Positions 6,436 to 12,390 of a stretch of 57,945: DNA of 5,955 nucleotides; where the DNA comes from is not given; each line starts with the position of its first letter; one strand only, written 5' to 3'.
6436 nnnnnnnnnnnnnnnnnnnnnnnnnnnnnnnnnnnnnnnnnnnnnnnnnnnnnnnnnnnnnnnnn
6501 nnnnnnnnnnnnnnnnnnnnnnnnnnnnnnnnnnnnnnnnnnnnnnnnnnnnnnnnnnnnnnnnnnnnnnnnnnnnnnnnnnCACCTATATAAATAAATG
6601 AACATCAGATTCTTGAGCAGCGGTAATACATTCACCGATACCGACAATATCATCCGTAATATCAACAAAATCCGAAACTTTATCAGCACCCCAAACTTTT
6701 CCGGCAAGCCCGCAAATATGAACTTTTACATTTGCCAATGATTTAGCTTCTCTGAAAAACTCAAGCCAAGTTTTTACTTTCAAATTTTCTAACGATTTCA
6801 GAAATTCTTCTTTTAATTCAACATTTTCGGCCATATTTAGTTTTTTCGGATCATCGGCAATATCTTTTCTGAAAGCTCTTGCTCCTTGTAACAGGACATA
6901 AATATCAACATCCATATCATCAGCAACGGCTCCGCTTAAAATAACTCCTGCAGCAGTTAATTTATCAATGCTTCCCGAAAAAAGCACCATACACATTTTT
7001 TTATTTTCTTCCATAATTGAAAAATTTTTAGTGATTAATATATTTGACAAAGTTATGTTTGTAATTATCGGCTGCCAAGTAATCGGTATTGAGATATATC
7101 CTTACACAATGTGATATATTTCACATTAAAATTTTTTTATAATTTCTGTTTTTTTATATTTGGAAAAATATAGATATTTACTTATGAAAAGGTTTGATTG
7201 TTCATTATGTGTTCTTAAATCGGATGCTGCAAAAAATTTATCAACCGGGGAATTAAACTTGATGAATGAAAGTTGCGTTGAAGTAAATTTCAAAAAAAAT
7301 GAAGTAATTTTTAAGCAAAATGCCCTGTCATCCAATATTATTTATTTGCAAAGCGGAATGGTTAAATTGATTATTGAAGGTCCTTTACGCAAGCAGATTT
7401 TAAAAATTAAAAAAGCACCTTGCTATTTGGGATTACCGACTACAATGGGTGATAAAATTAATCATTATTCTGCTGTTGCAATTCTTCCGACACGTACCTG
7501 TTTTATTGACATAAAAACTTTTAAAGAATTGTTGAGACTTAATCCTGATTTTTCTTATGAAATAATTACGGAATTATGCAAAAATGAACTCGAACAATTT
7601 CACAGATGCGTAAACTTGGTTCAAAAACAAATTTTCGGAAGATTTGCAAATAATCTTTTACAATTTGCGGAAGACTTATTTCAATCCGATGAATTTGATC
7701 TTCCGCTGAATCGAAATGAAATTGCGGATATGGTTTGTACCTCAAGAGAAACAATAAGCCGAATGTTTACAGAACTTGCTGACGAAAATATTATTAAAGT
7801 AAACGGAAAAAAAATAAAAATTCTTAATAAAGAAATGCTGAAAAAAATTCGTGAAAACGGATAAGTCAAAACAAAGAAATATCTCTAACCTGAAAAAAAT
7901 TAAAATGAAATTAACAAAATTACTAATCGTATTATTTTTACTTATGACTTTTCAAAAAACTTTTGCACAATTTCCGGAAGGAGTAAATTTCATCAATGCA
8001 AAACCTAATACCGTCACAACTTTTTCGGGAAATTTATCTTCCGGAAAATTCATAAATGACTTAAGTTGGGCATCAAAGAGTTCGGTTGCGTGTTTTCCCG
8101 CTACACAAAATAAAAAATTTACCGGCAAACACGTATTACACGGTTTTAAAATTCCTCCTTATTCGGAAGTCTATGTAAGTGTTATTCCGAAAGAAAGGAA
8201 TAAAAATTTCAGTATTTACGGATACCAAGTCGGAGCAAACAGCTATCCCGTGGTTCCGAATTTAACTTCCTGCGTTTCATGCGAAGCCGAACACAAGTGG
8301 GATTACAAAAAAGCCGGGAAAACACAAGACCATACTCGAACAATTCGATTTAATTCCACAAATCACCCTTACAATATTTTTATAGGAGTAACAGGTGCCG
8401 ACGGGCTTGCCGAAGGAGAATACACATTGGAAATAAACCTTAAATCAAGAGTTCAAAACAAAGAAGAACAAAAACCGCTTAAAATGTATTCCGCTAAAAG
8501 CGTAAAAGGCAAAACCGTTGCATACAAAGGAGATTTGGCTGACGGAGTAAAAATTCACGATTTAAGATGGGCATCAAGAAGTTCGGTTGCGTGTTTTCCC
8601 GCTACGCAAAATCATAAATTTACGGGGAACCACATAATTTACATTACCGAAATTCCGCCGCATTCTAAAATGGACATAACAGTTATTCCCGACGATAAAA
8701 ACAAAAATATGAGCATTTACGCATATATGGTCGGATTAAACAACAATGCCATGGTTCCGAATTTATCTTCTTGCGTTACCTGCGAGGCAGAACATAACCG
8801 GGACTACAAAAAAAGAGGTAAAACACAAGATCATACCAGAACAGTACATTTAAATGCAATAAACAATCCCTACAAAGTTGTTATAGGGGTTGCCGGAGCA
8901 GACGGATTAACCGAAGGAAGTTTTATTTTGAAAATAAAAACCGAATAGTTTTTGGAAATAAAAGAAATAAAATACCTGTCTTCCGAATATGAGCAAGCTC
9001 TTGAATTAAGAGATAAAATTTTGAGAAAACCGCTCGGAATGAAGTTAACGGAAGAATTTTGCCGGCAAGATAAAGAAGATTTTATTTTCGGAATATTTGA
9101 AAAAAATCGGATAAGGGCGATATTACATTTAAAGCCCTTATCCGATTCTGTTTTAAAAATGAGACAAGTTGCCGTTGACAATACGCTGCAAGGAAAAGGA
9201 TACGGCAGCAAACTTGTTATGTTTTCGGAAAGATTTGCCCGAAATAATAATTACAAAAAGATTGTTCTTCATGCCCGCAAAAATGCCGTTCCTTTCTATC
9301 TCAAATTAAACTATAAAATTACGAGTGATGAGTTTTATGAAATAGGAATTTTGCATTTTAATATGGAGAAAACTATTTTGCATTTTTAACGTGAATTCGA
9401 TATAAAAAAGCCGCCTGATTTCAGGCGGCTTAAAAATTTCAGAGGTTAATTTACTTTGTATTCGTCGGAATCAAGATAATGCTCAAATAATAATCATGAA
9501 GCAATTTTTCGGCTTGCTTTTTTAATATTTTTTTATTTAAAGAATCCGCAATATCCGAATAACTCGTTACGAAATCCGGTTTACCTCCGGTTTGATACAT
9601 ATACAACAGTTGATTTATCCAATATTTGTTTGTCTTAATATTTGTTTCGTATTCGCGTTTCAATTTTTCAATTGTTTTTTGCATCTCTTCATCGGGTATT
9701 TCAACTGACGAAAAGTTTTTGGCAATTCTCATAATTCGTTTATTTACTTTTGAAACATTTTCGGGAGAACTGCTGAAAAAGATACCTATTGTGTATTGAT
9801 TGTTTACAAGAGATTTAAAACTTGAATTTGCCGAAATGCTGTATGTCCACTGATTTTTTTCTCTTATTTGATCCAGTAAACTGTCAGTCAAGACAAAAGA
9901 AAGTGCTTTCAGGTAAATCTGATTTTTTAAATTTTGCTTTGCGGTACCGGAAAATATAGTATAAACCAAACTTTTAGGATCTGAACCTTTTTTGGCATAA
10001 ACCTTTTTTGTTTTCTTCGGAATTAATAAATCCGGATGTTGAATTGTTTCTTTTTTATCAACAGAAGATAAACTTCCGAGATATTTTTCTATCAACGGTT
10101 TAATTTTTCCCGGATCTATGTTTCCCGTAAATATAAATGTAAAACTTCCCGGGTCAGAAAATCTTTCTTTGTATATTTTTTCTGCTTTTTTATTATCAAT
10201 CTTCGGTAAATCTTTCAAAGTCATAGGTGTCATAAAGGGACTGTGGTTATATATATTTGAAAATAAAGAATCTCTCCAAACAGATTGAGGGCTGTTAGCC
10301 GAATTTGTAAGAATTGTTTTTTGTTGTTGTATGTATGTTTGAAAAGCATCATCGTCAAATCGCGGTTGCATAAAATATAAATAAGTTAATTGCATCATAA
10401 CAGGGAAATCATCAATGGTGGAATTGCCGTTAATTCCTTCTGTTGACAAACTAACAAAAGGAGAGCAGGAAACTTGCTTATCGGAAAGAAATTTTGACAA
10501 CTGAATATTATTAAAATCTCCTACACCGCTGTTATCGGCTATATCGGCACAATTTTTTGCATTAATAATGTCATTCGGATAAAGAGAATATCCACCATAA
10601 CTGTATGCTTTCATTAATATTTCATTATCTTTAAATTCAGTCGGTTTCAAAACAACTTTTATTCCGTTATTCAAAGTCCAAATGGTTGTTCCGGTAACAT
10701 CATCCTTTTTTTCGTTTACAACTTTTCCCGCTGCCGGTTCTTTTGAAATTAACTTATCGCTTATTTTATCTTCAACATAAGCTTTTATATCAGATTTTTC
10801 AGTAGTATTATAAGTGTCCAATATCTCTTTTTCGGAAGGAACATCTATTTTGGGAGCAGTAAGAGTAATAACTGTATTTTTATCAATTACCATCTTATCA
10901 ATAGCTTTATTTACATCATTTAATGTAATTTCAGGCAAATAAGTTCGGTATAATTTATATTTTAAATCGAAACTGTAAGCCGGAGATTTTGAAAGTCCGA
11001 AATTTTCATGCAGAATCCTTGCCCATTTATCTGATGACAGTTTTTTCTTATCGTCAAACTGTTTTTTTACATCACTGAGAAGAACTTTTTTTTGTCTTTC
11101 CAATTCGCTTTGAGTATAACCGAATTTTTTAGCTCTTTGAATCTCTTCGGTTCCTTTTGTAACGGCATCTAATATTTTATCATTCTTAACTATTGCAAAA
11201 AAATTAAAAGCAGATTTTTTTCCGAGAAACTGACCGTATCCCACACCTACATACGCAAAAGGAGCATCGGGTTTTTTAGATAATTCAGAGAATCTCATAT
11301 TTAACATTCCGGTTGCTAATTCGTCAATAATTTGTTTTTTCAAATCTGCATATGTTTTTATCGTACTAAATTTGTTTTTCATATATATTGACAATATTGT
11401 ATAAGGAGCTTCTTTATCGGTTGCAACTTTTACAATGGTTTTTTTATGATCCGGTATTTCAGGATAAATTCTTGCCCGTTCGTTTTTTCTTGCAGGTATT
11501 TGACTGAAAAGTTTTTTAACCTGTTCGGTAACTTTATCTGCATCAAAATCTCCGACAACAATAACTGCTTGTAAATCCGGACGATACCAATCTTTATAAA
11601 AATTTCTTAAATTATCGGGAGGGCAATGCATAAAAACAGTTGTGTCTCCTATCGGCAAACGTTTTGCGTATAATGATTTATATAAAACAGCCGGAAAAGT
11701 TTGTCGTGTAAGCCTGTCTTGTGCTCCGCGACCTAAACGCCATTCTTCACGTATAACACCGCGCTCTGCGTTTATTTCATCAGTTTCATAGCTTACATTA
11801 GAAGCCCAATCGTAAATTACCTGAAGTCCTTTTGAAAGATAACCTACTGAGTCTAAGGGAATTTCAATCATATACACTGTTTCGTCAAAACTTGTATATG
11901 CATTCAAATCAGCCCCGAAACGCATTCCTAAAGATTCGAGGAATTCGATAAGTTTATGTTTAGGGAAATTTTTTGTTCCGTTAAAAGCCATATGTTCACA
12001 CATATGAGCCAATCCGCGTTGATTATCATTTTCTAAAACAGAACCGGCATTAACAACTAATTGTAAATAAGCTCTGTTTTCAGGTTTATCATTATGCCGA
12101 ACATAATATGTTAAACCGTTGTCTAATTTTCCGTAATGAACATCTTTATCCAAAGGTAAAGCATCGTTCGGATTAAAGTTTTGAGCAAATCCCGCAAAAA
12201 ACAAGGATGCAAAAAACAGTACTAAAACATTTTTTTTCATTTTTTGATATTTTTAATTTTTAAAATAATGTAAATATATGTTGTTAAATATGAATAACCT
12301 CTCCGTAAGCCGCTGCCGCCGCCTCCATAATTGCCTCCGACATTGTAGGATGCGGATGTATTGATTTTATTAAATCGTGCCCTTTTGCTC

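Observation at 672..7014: Hdr/Qmo-like electron-transfer module wired to a TusA/DsrE sulfur relay, with no HdrB, Apr/Sat or Dsr partner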

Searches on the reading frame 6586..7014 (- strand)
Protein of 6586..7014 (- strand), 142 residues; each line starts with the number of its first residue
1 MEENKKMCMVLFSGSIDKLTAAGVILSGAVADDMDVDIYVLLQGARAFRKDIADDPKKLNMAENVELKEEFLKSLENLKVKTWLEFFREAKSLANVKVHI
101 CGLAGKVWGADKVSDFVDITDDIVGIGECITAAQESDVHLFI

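Call 3: search_protein_families(library=pfam, proteins=[window:6586-7014:-], max_evalue=0.01)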
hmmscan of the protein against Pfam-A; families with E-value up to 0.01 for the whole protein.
window:6586-7014:- (142 aa): 2 families
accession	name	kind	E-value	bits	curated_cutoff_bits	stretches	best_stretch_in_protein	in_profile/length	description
PF13686.11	DrsE_2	-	5.8e-08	33.3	25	1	3-63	1-61/156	DsrE/DsrF/DrsH-like family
PF02635.20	DsrE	-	9.6e-05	23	22.7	1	34-140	32-114/116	DsrE/DsrF-like family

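Call 4: search_protein_families(library=ncbifam, proteins=[window:6586-7014:-], max_evalue=0.01)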
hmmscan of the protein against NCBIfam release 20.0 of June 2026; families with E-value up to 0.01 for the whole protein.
window:6586-7014:- (142 aa): 1 family
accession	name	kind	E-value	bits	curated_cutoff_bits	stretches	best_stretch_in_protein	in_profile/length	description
NF047629.1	SulfCarrDsrE2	equivalog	0.0029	17.8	210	0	3-52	2-51/159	sulfur carrier protein DsrE2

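Call 76: search_solved_structures(query=window:6586-7014:-, max_evalue=1)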
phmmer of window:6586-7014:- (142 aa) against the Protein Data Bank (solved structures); distinct sequences matched with E-value up to 1: 4.
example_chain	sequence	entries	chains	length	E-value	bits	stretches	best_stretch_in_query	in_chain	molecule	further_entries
2qs7_A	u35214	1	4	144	3.2e-16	63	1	2-134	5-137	Uncharacterized protein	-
3pnx_A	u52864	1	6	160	8.6e-06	29.2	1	3-142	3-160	Putative sulfurtransferase dsrE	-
9jt1_C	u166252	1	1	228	0.56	13.7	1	60-135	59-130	heavy chain of GC1102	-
4xhm_A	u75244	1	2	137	0.93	13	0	44-107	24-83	Thioredoxin (Trx-3)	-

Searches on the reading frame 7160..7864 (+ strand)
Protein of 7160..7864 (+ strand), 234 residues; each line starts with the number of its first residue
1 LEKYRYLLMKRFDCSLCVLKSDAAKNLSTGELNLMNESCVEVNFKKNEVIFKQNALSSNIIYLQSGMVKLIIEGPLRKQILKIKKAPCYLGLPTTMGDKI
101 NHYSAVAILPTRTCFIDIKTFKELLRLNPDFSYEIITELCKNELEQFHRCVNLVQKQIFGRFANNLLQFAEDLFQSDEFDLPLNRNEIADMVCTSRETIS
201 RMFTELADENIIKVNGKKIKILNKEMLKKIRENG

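Call 3: search_protein_families(library=pfam, proteins=[window:7160-7864:+], max_evalue=0.01)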
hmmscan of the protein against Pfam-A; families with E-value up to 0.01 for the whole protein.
window:7160-7864:+ (234 aa): 5 families
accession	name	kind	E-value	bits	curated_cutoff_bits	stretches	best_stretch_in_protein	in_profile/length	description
PF13545.12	HTH_Crp_2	-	5.5e-17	61.9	27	1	161-230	2-70/70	Crp-like helix-turn-helix domain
PF00027.35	cNMP_binding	-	3.1e-10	40.3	27.5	1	42-126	2-87/89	Cyclic nucleotide-binding domain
PF00325.26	Crp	-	5.2e-07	29.7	21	1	181-209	1-29/32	Bacterial regulatory proteins, crp family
PF04492.19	Phage_rep_O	-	0.00076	20.4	28.7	1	183-221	50-88/95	Bacteriophage replication protein O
PF25213.1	HVO_A0261_N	-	0.0051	17.1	35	1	182-216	24-58/86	HVO_A0261 N-terminal domain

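Call 4: search_protein_families(library=ncbifam, proteins=[window:7160-7864:+], max_evalue=0.01)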
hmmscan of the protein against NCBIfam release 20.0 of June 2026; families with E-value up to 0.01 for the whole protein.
window:7160-7864:+ (234 aa): 9 families
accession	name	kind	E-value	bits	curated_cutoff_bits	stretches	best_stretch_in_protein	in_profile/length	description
NF008732.0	PRK11753.1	equivalog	2.6e-14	53.2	266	1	29-222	13-211/214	cAMP-activated global transcriptional regulator CRP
NF006901.0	PRK09392.1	equivalog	8.2e-13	48.2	211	1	42-230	33-220/236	transcriptional activator FtrB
NF050806.1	TransRegFixKCaul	equivalog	1.3e-11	44.1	300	1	38-229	22-212/215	transcriptional regulator FixK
NF008365.0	PRK11161.1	subfamily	3.8e-11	42.8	228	1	42-231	50-243/250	fumarate/nitrate reduction transcriptional regulator Fnr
NF045989.1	TransRegFnrLRhodb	equivalog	1.1e-08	34.7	300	1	77-221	75-225/245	transcriptional regulator FnrL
TIGR03697.1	NtcA_cyano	equivalog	7.7e-07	29.1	244.95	1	101-228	58-189/193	global nitrogen regulator NtcA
NF010499.0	PRK13918.1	equivalog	4.3e-06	26.4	274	1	127-232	93-202/205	CRP/FNR family transcriptional regulator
NF052518.1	TransRegLdrP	equivalog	3.6e-05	23.9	300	1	44-229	4-186/195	transcriptional regulator LdrP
NF053664.1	TransRegPtrACyano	equivalog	0.00016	21.1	300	1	40-223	5-191/196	Crp/Fnr family transcriptional regulator PtrA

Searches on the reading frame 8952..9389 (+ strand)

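Call 29: search_protein_families(library=pfam, proteins=[window:8952-9389:+], max_evalue=0.00001)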
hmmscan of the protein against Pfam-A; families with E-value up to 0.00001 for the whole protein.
window:8952-9389:+ (145 aa): 3 families
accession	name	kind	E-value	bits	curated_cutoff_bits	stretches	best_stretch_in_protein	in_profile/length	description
PF13673.13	Acetyltransf_10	-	9.4e-15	55.2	23.6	1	34-141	23-127/128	Acetyltransferase (GNAT) domain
PF00583.31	Acetyltransf_1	-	1.6e-11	44.9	20.7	1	19-121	7-116/116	Acetyltransferase (GNAT) family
PF13508.13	Acetyltransf_7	-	1.4e-08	35.4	27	1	48-122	8-83/84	Acetyltransferase (GNAT) domain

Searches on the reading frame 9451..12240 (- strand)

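Call 58: search_protein_families(library=pfam, proteins=[window:9451-12240:-], max_evalue=0.000001)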
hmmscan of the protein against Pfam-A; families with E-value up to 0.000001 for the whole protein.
window:9451-12240:- (929 aa): 2 families
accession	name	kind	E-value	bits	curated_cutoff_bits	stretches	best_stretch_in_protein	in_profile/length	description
PF05193.26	Peptidase_M16_C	-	1.5e-41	142.7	23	2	684-860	5-181/181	Peptidase M16 inactive domain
PF00675.25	Peptidase_M16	-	7.2e-29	101.1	22.3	1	49-167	5-116/149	Insulinase (Peptidase family M16)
